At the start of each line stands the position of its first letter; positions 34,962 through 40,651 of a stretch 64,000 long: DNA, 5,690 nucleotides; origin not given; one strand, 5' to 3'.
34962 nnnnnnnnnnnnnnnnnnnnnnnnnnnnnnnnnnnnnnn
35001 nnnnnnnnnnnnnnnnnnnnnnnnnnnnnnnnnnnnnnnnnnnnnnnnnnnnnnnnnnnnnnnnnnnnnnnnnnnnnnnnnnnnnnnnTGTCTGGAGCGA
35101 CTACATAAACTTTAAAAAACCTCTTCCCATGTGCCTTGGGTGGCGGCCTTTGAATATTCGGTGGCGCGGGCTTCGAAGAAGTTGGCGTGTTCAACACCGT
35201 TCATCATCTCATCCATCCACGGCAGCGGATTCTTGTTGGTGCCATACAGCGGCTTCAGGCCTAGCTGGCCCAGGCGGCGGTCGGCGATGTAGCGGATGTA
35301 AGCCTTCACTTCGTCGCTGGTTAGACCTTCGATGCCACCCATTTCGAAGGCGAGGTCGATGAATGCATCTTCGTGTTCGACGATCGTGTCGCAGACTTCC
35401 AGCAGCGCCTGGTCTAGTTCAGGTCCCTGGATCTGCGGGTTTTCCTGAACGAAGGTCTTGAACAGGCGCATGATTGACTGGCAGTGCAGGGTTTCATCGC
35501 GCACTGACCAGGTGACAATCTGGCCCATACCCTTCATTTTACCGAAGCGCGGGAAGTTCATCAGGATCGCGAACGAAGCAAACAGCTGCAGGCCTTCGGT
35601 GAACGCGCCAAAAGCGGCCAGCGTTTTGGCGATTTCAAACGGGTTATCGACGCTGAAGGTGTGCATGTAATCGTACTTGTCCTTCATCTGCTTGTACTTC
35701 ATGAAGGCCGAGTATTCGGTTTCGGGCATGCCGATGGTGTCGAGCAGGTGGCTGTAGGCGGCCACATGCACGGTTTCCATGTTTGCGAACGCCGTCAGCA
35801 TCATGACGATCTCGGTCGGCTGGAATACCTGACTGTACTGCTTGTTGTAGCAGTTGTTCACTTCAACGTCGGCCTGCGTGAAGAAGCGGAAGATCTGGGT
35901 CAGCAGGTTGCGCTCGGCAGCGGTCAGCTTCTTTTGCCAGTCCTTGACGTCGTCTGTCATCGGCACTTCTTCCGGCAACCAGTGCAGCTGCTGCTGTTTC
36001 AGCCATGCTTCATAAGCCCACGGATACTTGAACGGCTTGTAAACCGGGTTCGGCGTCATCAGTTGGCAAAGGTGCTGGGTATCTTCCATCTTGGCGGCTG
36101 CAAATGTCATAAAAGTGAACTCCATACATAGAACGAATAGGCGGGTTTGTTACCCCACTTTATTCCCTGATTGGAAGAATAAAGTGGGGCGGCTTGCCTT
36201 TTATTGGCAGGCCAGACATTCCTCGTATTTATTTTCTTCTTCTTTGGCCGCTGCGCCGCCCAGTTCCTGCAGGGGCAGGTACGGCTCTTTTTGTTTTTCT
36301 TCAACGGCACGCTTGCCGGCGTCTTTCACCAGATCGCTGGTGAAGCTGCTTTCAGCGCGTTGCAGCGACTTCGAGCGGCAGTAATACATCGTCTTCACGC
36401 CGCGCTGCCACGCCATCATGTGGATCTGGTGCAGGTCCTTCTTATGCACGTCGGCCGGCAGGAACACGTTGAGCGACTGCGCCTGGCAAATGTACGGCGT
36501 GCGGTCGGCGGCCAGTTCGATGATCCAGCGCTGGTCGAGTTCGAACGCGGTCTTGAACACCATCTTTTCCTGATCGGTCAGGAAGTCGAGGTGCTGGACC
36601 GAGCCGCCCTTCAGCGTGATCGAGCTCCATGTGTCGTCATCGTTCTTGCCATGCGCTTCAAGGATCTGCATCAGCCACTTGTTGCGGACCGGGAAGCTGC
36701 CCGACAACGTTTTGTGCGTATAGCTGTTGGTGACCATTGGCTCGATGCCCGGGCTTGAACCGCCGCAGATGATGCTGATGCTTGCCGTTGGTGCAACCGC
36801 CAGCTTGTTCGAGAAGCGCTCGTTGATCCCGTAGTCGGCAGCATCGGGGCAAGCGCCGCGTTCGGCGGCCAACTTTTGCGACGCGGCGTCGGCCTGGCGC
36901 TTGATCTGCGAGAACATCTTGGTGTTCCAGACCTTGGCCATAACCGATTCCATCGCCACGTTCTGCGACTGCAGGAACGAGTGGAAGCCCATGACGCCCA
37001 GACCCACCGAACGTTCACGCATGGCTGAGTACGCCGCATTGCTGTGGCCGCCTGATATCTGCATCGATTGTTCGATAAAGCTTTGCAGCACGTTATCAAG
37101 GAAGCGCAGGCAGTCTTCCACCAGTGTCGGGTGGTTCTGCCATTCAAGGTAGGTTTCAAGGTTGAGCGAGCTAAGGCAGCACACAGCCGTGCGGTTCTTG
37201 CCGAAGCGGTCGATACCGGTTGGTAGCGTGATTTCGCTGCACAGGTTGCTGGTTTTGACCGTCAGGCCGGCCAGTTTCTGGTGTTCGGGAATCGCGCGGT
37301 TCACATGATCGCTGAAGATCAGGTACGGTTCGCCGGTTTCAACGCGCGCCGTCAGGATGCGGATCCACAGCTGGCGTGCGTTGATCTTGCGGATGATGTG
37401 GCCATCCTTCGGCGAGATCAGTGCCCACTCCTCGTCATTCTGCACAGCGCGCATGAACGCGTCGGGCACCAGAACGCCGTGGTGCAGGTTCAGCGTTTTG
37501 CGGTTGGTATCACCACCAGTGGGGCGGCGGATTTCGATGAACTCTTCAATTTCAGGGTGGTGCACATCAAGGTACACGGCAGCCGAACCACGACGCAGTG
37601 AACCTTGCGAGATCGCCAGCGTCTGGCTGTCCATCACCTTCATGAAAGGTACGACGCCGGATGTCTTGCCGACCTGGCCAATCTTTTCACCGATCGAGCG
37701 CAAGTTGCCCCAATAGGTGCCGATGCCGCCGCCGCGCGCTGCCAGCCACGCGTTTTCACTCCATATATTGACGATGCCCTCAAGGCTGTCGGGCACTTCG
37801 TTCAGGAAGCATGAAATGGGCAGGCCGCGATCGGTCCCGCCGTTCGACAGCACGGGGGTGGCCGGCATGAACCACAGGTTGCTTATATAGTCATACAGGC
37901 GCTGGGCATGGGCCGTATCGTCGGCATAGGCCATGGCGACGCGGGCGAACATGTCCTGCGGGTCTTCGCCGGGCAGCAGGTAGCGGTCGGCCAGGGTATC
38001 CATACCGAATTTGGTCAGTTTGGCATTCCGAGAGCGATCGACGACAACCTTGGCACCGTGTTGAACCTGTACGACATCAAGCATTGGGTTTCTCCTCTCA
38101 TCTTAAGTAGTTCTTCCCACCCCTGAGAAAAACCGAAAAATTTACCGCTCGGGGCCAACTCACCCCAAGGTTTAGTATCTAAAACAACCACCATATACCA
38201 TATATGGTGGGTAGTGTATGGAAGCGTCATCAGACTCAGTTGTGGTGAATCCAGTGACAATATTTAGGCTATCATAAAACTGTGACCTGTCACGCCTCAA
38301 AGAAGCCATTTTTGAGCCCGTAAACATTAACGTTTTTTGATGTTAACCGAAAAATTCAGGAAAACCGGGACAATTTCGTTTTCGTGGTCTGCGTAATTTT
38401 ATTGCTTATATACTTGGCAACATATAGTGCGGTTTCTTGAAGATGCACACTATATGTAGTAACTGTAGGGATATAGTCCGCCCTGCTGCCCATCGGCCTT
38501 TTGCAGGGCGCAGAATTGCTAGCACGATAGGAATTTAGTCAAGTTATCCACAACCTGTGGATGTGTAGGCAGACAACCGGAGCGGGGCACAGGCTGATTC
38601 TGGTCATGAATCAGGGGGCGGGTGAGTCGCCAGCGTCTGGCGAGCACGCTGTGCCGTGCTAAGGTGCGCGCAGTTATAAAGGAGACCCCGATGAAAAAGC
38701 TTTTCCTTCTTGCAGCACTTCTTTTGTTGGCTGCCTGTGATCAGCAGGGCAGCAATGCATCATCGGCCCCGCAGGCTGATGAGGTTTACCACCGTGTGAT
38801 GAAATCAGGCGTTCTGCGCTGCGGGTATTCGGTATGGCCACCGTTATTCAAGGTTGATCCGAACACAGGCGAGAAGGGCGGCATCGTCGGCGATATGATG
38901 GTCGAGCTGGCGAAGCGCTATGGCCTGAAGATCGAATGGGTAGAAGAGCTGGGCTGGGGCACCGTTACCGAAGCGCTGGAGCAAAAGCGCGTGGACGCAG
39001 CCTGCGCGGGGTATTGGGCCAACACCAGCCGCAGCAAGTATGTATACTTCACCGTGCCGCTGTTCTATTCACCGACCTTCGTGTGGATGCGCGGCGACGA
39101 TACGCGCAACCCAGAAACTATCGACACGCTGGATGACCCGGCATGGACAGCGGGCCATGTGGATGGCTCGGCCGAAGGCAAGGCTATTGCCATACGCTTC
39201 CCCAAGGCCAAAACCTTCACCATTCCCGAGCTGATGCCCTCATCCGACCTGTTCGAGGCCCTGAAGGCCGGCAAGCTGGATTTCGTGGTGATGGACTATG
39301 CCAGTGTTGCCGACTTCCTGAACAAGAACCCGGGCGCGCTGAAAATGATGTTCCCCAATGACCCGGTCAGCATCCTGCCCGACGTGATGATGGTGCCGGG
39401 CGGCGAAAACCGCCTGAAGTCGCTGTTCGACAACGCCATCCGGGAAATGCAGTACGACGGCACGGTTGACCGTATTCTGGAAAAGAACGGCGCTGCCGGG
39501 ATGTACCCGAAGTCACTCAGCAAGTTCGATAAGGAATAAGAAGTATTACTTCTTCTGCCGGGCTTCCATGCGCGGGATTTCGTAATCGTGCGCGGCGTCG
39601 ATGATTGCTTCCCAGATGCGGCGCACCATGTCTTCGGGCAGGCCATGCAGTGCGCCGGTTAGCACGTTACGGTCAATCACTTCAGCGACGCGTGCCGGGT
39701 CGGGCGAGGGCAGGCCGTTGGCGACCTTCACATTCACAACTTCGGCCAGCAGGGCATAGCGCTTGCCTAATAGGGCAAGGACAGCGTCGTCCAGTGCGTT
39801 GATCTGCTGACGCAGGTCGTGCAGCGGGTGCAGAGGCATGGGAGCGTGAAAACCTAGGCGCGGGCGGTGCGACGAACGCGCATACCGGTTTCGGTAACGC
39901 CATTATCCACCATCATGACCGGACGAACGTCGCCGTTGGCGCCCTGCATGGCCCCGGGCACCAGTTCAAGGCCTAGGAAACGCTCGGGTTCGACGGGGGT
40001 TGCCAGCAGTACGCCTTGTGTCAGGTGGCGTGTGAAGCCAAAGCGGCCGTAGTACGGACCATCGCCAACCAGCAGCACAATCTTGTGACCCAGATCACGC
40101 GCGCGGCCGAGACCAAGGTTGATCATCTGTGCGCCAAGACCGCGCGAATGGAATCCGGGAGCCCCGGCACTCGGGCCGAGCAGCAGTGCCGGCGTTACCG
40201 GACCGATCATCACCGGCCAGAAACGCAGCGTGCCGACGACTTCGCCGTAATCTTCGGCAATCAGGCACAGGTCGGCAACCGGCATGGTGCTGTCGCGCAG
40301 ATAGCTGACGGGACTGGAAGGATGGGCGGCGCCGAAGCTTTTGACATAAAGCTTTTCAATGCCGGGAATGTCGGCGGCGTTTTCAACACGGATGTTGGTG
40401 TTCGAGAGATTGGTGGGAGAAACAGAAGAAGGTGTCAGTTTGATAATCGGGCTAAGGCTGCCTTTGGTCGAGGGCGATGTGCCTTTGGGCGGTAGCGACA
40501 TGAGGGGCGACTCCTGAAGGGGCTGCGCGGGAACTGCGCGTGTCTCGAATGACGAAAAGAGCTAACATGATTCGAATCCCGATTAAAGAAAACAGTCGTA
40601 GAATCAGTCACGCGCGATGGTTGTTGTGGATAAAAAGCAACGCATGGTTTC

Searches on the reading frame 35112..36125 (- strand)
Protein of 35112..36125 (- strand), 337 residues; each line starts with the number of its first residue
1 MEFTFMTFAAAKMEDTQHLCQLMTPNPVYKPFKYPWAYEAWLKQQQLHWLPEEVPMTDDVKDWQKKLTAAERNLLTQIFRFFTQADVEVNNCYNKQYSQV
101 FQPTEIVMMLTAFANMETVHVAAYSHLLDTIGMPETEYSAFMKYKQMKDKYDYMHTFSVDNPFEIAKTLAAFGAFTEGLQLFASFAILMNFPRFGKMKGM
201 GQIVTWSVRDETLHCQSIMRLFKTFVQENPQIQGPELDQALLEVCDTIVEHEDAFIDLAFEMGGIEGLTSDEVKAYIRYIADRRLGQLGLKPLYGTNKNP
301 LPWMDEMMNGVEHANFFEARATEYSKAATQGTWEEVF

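Call 11: search_protein_families(library=pfam, proteins=[window:35112-36125:-], max_evalue=0.01)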
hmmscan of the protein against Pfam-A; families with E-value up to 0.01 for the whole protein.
window:35112-36125:- (337 aa): 1 family
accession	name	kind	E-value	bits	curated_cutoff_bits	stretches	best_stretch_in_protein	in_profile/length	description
PF00268.27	Ribonuc_red_sm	-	2.4e-79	267.1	33.6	1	28-300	3-281/281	Ribonucleotide reductase, small chain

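Call 69: list_cluster_members(proteins=[window:35112-36125:-, window:36201-38084:-, window:21342-22961:+, window:16036-17346:+])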
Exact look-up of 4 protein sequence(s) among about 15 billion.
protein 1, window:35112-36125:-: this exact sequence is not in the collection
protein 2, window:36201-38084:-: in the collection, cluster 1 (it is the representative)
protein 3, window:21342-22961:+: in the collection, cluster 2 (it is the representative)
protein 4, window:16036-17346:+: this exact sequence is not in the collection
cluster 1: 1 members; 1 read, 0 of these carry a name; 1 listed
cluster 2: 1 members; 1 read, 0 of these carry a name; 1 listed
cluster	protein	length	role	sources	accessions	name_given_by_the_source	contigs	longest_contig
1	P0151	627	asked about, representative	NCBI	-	-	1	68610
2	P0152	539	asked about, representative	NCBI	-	-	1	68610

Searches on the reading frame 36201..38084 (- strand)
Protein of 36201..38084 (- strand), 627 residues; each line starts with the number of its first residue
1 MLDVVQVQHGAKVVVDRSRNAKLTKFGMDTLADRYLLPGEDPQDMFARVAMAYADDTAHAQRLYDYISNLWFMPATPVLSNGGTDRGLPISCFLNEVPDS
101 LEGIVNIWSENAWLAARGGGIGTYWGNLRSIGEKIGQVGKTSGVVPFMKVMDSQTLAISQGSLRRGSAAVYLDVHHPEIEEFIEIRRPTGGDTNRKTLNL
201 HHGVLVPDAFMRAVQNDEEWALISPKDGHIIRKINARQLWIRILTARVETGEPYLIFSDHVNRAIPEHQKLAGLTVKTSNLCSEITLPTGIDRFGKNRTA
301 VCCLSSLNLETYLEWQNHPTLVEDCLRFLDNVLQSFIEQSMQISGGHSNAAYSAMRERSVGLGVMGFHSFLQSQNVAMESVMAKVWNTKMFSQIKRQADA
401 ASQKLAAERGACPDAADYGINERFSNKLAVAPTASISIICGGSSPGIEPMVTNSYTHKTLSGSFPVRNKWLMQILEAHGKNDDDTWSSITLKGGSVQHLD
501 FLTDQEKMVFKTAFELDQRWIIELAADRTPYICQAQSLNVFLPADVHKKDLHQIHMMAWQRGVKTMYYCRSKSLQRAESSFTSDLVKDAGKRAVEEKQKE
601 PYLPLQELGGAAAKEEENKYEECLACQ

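Call 11: search_protein_families(library=pfam, proteins=[window:36201-38084:-], max_evalue=0.01)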
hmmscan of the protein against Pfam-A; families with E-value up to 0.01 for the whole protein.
window:36201-38084:- (627 aa): 2 families
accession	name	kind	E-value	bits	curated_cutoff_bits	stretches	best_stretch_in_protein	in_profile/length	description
PF02867.20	Ribonuc_red_lgC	-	4.1e-118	395.7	23.9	2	91-413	2-337/523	Ribonucleotide reductase, barrel domain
PF00317.26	Ribonuc_red_lgN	-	2.2e-21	76.1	28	1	22-87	2-77/77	Ribonucleotide reductase, all-alpha domain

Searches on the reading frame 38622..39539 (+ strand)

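Call 44: search_protein_families(library=pfam, proteins=[window:38622-39539:+], max_evalue=0.001)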
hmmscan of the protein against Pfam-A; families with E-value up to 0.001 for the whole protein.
window:38622-39539:+ (305 aa): 1 family
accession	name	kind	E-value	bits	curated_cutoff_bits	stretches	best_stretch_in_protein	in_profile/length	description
PF00497.25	SBP_bac_3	-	2.6e-19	69.7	26.4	1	66-288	2-128/132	Bacterial extracellular solute-binding proteins, family 3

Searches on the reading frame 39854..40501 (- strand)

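Call 74: search_protein_families(library=pfam, proteins=[window:39854-40501:-], max_evalue=0.00001)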
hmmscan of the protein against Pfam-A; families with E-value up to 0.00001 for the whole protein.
window:39854-40501:- (215 aa): 1 family
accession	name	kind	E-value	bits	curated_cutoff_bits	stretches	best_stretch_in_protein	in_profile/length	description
PF00583.31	Acetyltransf_1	-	4.4e-06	27.4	20.7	1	47-156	3-116/116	Acetyltransferase (GNAT) family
